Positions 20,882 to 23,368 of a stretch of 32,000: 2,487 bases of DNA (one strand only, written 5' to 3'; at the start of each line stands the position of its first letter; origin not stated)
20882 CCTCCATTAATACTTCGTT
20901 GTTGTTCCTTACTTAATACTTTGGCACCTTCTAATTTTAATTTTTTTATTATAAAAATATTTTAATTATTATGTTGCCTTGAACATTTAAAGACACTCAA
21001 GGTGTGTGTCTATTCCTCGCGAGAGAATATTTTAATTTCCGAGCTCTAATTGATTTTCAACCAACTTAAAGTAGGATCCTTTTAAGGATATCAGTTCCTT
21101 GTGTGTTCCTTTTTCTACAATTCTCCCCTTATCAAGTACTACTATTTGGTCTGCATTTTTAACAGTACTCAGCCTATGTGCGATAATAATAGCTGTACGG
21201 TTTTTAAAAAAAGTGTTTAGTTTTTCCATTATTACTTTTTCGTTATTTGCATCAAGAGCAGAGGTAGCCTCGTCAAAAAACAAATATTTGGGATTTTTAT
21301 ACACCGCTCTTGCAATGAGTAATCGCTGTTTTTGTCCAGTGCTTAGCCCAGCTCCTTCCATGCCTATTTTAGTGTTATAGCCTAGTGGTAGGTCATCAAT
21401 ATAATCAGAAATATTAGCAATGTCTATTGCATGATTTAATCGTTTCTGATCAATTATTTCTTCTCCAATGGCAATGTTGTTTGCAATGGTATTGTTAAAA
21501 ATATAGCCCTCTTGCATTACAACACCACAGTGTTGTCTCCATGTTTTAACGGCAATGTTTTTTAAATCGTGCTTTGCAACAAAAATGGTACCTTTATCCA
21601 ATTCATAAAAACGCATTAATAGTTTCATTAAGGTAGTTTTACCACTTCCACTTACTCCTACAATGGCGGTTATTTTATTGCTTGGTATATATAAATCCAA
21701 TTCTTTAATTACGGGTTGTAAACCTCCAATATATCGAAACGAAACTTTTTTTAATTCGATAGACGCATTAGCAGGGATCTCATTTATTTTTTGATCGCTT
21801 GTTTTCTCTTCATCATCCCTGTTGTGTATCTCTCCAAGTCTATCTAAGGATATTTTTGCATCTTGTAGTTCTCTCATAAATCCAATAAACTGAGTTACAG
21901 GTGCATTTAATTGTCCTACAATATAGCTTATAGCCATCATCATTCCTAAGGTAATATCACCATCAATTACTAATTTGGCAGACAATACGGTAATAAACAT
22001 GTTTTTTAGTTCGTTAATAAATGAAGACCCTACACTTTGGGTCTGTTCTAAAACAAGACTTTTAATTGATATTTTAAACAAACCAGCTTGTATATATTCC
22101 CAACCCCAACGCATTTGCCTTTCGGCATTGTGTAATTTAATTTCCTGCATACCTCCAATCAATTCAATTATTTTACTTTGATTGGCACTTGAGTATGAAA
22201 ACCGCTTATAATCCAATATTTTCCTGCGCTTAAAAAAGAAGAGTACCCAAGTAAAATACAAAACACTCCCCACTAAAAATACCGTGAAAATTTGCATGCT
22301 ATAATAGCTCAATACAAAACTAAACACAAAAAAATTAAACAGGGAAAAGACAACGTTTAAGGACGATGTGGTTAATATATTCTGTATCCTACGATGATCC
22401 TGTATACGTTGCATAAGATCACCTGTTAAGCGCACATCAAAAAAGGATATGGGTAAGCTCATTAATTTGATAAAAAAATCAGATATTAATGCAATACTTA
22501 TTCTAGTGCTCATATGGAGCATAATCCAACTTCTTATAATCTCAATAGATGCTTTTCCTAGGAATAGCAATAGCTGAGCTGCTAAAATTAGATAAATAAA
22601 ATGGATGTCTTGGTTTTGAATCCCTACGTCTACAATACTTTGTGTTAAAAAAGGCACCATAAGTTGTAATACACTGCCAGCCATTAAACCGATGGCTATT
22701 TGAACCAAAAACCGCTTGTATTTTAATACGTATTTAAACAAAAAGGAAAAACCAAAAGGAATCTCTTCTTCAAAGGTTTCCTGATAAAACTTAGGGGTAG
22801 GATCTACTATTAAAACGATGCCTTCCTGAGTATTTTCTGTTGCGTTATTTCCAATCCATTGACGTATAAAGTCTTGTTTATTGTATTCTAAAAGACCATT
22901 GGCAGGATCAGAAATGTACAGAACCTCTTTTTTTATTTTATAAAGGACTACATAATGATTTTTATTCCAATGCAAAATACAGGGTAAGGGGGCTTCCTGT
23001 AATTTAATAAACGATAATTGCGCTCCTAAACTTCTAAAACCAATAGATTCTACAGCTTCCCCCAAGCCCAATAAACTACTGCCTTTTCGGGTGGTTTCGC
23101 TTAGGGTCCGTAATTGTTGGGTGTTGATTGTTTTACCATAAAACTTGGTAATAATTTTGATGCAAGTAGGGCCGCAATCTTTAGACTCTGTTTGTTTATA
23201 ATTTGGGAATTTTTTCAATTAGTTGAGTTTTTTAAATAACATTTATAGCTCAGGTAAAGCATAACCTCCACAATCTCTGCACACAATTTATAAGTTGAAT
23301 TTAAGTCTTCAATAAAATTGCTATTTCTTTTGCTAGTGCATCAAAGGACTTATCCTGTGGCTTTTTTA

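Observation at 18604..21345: ~470-nt near-identical duplication (ABC 3' end + intergenic element + leader) with razor-sharp identity boundaries: evidence for cassette recombination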

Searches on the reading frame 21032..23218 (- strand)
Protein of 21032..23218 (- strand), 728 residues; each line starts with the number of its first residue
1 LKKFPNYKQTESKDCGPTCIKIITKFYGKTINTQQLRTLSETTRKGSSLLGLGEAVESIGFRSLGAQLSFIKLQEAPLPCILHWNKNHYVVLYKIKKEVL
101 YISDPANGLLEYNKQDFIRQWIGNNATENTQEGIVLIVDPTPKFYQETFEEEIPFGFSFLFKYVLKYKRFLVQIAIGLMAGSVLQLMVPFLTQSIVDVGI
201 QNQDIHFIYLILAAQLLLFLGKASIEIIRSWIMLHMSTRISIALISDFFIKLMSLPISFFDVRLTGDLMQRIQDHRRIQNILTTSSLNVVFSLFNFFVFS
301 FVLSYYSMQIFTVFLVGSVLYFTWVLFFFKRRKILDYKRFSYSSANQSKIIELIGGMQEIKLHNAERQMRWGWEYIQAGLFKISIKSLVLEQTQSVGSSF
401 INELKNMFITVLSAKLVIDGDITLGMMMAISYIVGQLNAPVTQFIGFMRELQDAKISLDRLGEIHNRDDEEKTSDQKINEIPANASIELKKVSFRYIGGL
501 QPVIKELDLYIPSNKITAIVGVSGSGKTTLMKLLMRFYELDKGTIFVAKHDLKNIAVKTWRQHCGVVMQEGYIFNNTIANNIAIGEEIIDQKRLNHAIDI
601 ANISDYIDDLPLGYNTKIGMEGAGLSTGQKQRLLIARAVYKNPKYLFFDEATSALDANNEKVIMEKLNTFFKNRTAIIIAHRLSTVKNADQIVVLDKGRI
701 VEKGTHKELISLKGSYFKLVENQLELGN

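Call 13: search_protein_families(library=pfam, proteins=[window:21032-23218:-], max_evalue=0.01)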
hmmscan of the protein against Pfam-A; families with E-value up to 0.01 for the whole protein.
window:21032-23218:- (728 aa): 13 families
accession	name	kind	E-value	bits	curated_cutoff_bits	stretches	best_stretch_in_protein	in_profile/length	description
PF03412.21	Peptidase_C39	-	1.5e-32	112.7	22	1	5-124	3-124/133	Peptidase C39 family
PF00664.28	ABC_membrane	-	4.1e-30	105.8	28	1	175-441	5-274/274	ABC transporter transmembrane region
PF00005.33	ABC_tran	-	2.7e-28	99.7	25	1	505-653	2-137/137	ABC transporter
PF02463.25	SMC_N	-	8.6e-09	35.6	40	1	513-695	23-211/220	RecF/RecN/SMC N terminal domain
PF09818.15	ABC_ATPase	-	0.00011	21.7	23.2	0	597-667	131-200/283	P-loop domain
PF13529.12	Peptidase_C39_2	-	0.00027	21.9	24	1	3-44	2-45/143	Peptidase_C39 like family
PF13173.12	AAA_14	-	0.00047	20.6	27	0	514-548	2-36/129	AAA domain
PF13401.12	AAA_22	-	0.00061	20.5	27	1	515-548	6-40/130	AAA domain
PF03205.20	MobB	-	0.00083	19.7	26.6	1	517-557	2-42/133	Molybdopterin guanine dinucleotide synthesis protein B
PF13604.12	AAA_30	-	0.0035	17.5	27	1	514-548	18-52/191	AAA domain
PF20720.3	nSTAND3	-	0.0056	16.8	27.2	0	513-555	16-57/155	Novel STAND NTPase 3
PF13175.12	AAA_15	-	0.0064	16.6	32.1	0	510-555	18-68/374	AAA ATPase domain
PF13476.12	AAA_23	-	0.0097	17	27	0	506-532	14-37/201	AAA domain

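Call 14: search_protein_families(library=ncbifam, proteins=[window:21032-23218:-], max_evalue=0.01)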
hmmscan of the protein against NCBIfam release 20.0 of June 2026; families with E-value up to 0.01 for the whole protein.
window:21032-23218:- (728 aa): 191 families (the best 25 are shown)
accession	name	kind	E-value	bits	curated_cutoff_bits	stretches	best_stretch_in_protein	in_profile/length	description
TIGR01846.1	type_I_sec_HlyB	subfamily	1.2e-141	473.3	725.55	1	18-724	3-693/694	type I secretion system permease/ATPase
TIGR03796.1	NHLM_micro_ABC1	equivalog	2.1e-132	442.8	853.3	1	5-720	3-709/710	NHLP family bacteriocin export ABC transporter peptidase/permease/ATPase subunit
TIGR01193.1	bacteriocin_ABC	subfamily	2.7e-124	416.2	523.85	1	9-721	1-707/708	peptide cleavage/export ABC transporter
TIGR03375.1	type_I_sec_LssB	subfamily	2.6e-107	359.8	693.1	1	18-711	5-690/696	type I secretion system permease/ATPase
TIGR02203.1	MsbA_lipidA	equivalog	3e-101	339.7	602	1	157-723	2-569/572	lipid A export permease/ATP-binding protein MsbA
TIGR03797.1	NHLM_micro_ABC2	equivalog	2.3e-100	337.1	709.4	1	164-724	131-686/686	NHLP bacteriocin export ABC transporter permease/ATPase subunit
TIGR02204.1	MsbA_rel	hypoth_equivalog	1.4e-91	307.9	780.4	1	159-723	8-575/576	ABC transporter, permease/ATP-binding protein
NF045513.1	HepA_fam_ABC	equivalog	3.9e-87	293.1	725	1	198-722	84-608/610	heterocyst formation ABC transporter subunit HepA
NF008381.0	PRK11176.1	equivalog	2.6e-84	283.7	867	1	157-724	13-580/582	lipid A ABC transporter ATP-binding protein/permease MsbA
NF052233.1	CphA_assoc_ABC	equivalog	1.1e-83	282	880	1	162-725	177-745/766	cyanophycin metabolism-associated ABC transporter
TIGR00958.1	3a01208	subfamily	9e-77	258.9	874.6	1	160-720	152-711/711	antigen peptide transporter 2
NF010178.0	PRK13657.1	equivalog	2.6e-74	250.7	733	1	162-723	12-570/588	glucan ABC transporter ATP-binding protein/ permease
NF045998.1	cleave_ABC_plasm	equivalog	2e-72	244.5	500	1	8-691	1-670/673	Mbov_0121 family peptidase domain-containing ABC transporter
TIGR01842.1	type_I_sec_PrtD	subfamily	1.3e-66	225.3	510.15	1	166-710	3-541/544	type I secretion system permease/ATPase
NF008056.1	PRK10790.1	equivalog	8.8e-66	222.6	746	1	160-723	14-575/584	SmdB family multidrug efflux ABC transporter permease/ATP-binding protein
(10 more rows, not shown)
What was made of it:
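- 21032..23218 (-): Intact peptidase-C39 / ABC exporter gene (728 aa). Its last 313 nt (21345-21032) form the ABC part of repeat copy A. Pfam hits Peptidase_C39, ABC_membrane and ABC_tran; NCBIfam bacteriocin_ABC (calls 13, 14).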

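Call 16: find_encoding_contigs(protein=window:21035-23218:-, flank=10000, max_places=10)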
Protein window:21035-23218:- (728 aa): no gene with exactly this product is on record in the collection.

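Call 17: find_homologous_proteins(query=window:21035-23218:-, max_evalue=1e-50)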
Query window:21035-23218:- (728 aa): 8000 proteins with E <= 1e-50 among 8000 candidates; the best 120 are listed.
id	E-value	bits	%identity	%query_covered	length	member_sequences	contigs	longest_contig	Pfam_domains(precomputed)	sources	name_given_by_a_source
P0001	0.0e+0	1611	100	100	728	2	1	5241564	PF00005.34,PF03412.22,PF02463.26,PF00664.29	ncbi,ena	-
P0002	0.0e+0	1377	84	100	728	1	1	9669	PF00005.34,PF13529.14,PF03412.22,PF02463.26,PF00664.29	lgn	-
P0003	0.0e+0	1352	83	100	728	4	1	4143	PF00005.34,PF13529.14,PF03412.22,PF02463.26,PF00664.29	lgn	-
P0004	0.0e+0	1341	81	100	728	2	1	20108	PF00005.34,PF03412.22,PF02463.26,PF00664.29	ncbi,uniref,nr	ncbi:peptidase domain-containing ABC transporter [Lutibacter sp.]|uniref:peptidase domain-containing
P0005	0.0e+0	1335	81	100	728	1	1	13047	PF00005.34,PF13529.14,PF03412.22,PF02463.26,PF00664.29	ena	-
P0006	0.0e+0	1334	81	100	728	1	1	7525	PF00005.34,PF13529.14,PF03412.22,PF02463.26,PF00664.29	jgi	-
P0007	0.0e+0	1282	76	100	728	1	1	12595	PF00005.34,PF13529.14,PF03412.22,PF02463.26,PF00664.29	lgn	-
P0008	0.0e+0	1281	76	100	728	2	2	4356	PF00005.34,PF13529.14,PF03412.22,PF02463.26,PF00664.29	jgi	-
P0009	0.0e+0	1280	77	100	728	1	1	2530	PF00005.34,PF03412.22,PF02463.26,PF00664.29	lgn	-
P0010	0.0e+0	1278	76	100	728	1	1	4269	PF00005.34,PF13529.14,PF03412.22,PF02463.26,PF00664.29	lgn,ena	-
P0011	0.0e+0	1277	76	100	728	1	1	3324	PF00005.34,PF13529.14,PF03412.22,PF02463.26,PF00664.29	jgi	jgi:ATP-binding cassette subfamily B protein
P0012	0.0e+0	1277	76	100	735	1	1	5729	PF00005.34,PF03412.22,PF02463.26,PF00664.29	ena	-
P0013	0.0e+0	1276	75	100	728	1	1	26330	PF00005.34,PF13529.14,PF03412.22,PF02463.26,PF00664.29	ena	-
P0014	0.0e+0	1276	76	100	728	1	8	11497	PF00005.34,PF13529.14,PF03412.22,PF02463.26,PF00664.29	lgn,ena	-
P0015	0.0e+0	1276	75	100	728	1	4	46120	PF00005.34,PF13529.14,PF03412.22,PF02463.26,PF00664.29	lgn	-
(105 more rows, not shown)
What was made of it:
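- The source record is a single 5.24-Mb contig (call 17).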

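Call 18: find_encoding_contigs(protein=P0001, flank=10000, max_places=5)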
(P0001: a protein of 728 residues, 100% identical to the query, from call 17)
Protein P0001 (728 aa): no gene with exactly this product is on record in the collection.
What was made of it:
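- Tried and rejected: An exact look-up of the ABC protein and of P0001 found nothing (calls 16, 18).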

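Call 19: find_encoding_contigs(protein=P0004, flank=10000, max_places=5)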
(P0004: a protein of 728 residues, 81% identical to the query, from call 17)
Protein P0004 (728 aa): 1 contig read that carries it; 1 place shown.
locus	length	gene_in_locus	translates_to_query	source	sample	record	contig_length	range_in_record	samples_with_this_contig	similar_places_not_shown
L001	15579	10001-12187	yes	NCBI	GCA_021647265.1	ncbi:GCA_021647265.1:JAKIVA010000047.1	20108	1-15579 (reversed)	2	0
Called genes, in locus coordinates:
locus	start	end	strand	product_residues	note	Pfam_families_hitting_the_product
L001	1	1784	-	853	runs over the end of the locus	PF00246:Peptidase_M14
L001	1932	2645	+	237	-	PF05175:MTS, PF13649:Methyltransf_25 (weak)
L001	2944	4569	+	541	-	PF07884:VKOR, PF13462:Thioredoxin_4 (weak)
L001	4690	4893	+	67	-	-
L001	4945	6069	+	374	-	PF14289:DUF4369, PF00578:AhpC-TSA, PF08534:Redoxin, PF13098:Thioredoxin_2 (weak), PF13905:Thioredoxin_8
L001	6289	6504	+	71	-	-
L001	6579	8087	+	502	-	PF08534:Redoxin, PF13905:Thioredoxin_8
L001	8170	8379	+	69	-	-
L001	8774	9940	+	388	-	PF00578:AhpC-TSA, PF08534:Redoxin, PF00085:Thioredoxin (weak), PF13098:Thioredoxin_2 (weak), PF13905:Thioredoxin_8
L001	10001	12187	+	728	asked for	PF03412:Peptidase_C39, PF00664:ABC_membrane, PF00005:ABC_tran, PF02463:SMC_N (weak)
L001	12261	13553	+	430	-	-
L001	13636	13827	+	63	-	-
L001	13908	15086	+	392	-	PF14289:DUF4369, PF00085:Thioredoxin (weak), PF00255:GSHPx (weak), PF00578:AhpC-TSA, PF08534:Redoxin, PF13905:Thioredoxin_8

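Call 22: find_encoding_contigs(protein=P0002, flank=10000, max_places=3)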
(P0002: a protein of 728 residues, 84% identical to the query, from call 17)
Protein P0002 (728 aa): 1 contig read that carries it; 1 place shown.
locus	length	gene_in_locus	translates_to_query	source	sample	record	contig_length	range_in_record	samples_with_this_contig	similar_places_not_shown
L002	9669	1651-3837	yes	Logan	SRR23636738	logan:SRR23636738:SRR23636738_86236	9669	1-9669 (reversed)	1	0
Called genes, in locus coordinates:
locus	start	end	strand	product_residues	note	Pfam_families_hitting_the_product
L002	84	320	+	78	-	-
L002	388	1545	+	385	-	PF14289:DUF4369, PF00085:Thioredoxin (faint), PF08534:Redoxin, PF00578:AhpC-TSA, PF13098:Thioredoxin_2 (weak), PF13905:Thioredoxin_8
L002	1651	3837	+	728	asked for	PF03412:Peptidase_C39, PF13529:Peptidase_C39_2 (faint), PF00664:ABC_membrane, PF00005:ABC_tran, PF02463:SMC_N (weak)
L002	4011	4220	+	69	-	-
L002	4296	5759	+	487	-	PF00085:Thioredoxin, PF00578:AhpC-TSA, PF08534:Redoxin, PF13098:Thioredoxin_2 (weak), PF13905:Thioredoxin_8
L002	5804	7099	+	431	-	PF26002:Beta-barrel_AprE (faint)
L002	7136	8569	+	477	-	-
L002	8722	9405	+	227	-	PF02348:CTP_transf_3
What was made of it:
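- The next relative, L002, also has a single cassette in this interval (call 22).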

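Call 23: find_encoding_contigs(protein=P0005, flank=10000, max_places=3)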
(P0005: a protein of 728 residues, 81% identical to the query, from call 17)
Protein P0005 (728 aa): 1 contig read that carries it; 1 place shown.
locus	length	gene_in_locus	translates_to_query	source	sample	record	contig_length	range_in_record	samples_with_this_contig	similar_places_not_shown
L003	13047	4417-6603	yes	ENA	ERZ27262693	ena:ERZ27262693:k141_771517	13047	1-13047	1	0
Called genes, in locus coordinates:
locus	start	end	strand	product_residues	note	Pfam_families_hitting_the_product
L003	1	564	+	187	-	?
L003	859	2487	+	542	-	PF03412:Peptidase_C39 (faint), PF07884:VKOR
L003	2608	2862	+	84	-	-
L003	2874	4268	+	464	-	PF00578:AhpC-TSA, PF00085:Thioredoxin (weak), PF13905:Thioredoxin_8 (weak)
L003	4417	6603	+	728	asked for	PF03412:Peptidase_C39, PF13529:Peptidase_C39_2 (faint), PF00664:ABC_membrane, PF02463:SMC_N (weak), PF00005:ABC_tran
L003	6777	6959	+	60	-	-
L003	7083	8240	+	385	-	PF00578:AhpC-TSA, PF08534:Redoxin, PF00085:Thioredoxin (weak), PF13098:Thioredoxin_2 (weak), PF13905:Thioredoxin_8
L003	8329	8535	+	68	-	-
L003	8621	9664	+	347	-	PF14289:DUF4369, PF00578:AhpC-TSA, PF08534:Redoxin, PF00085:Thioredoxin, PF13098:Thioredoxin_2 (weak), PF13905:Thioredoxin_8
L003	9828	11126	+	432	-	-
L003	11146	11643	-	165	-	-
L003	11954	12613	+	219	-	PF00574:CLP_protease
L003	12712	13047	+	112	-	?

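Call 25: find_related_loci(query=P0001, collection=genome_contigs, flank=10000)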
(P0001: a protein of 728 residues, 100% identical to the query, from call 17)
Query P0001 (728 aa) in genome_contigs; peptide patterns used: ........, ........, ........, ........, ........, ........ (x = any residue, [..] = any of these).
600 stretches matched a pattern (row limit reached: there are more); 589 encode a relative of the query (tblastn E <= 1e-3); the best 80 are kept; 80 distinct loci.
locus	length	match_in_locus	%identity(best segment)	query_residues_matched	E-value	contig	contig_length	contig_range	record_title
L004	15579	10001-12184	81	1-728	0e+0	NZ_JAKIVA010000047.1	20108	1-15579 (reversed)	MAG: Lutibacter sp. isolate D100SM.bin.4 NODE_1118_length_20108_cov_5.211651, whole genome shotgun sequence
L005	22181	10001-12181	75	1-727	0e+0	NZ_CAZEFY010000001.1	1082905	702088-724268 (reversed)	Tenacibaculum aestuarii isolate SMK4(T) TAESTU_Contig_1, whole genome shotgun sequence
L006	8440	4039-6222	75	1-728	0e+0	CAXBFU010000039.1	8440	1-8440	MAG TPA_asm: uncultured Flavobacteriaceae bacterium isolate ERR2762119_binner13_Refined_21 genome assembly, contig: ERZ3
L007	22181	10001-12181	75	1-727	0e+0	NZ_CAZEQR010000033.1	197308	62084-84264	Tenacibaculum sediminilitoris isolate YKTF-3(T) TSEDIMI_Contig_3, whole genome shotgun sequence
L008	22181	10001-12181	75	1-727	0e+0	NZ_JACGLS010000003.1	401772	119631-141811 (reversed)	Tenacibaculum pelagium strain S7007 scaffold_3, whole genome shotgun sequence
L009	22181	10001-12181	75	1-727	0e+0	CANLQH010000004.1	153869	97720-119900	uncultured Tenacibaculum sp. isolate 977.fasta genome assembly, contig: NODE_4, whole genome shotgun sequence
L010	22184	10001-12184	75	1-728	0e+0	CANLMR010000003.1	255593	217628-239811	uncultured Tenacibaculum sp. isolate 607-3Z.fasta genome assembly, contig: NODE_3, whole genome shotgun sequence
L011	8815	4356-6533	75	3-728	0e+0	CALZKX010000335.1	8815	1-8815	MAG: uncultured Flavobacteriaceae bacterium isolate FO_M_Bacteroidota_03 genome assembly, contig: k127_184241, whole gen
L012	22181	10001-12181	75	1-727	0e+0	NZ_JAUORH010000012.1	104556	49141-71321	Tenacibaculum sp. 1_MG-2023 strain C3M11 IIEGNCIA_12, whole genome shotgun sequence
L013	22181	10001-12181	75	1-727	0e+0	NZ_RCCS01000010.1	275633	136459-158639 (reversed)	Tenacibaculum discolor strain DSM 18842 Ga0183463_107, whole genome shotgun sequence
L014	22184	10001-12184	75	1-728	0e+0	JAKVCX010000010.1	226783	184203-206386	MAG: Tenacibaculum sp. isolate ALOHA_ZT_65 ZT-Tenacibaculum-1_10, whole genome shotgun sequence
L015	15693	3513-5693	75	1-727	0e+0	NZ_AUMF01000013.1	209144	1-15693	Tenacibaculum ovolyticum DSM 18103 H518DRAFT_scaffold00008.8_C, whole genome shotgun sequence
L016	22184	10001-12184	74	1-728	0e+0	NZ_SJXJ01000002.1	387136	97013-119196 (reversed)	Tenacibaculum sp. M341 M341_contig_2, whole genome shotgun sequence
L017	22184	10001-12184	74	1-728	0e+0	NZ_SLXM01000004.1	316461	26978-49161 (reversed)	Tenacibaculum skagerrakense strain DSM 14836 Ga0310473_104, whole genome shotgun sequence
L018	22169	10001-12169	75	5-727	0e+0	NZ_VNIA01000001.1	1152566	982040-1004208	Tenacibaculum adriaticum strain DSM 18961 Ga0215666_101, whole genome shotgun sequence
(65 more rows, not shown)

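Call 43: find_encoding_contigs(protein=P0003, flank=10000, max_places=3)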
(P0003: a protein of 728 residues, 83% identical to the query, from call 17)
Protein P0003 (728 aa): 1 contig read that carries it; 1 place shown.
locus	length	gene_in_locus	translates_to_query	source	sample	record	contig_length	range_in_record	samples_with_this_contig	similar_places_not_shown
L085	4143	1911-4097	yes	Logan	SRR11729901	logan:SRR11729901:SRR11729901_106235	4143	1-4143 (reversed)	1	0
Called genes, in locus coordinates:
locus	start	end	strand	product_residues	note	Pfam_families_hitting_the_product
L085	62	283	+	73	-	-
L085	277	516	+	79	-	-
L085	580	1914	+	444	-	PF00578:AhpC-TSA (faint), PF00085:Thioredoxin, PF13098:Thioredoxin_2 (weak), PF13905:Thioredoxin_8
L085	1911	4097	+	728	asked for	PF03412:Peptidase_C39, PF13529:Peptidase_C39_2 (faint), PF00664:ABC_membrane, PF00005:ABC_tran, PF02463:SMC_N (weak)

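Call 68: list_cluster_members(proteins=[P0001, P0121])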
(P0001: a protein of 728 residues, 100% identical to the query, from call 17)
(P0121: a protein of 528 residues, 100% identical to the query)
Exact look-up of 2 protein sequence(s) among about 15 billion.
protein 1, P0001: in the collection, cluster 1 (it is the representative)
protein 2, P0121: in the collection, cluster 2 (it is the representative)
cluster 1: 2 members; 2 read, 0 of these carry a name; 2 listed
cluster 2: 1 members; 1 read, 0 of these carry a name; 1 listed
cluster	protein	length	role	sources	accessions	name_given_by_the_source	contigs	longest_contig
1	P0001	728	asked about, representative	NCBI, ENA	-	-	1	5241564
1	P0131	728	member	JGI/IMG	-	-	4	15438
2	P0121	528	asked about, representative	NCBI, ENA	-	-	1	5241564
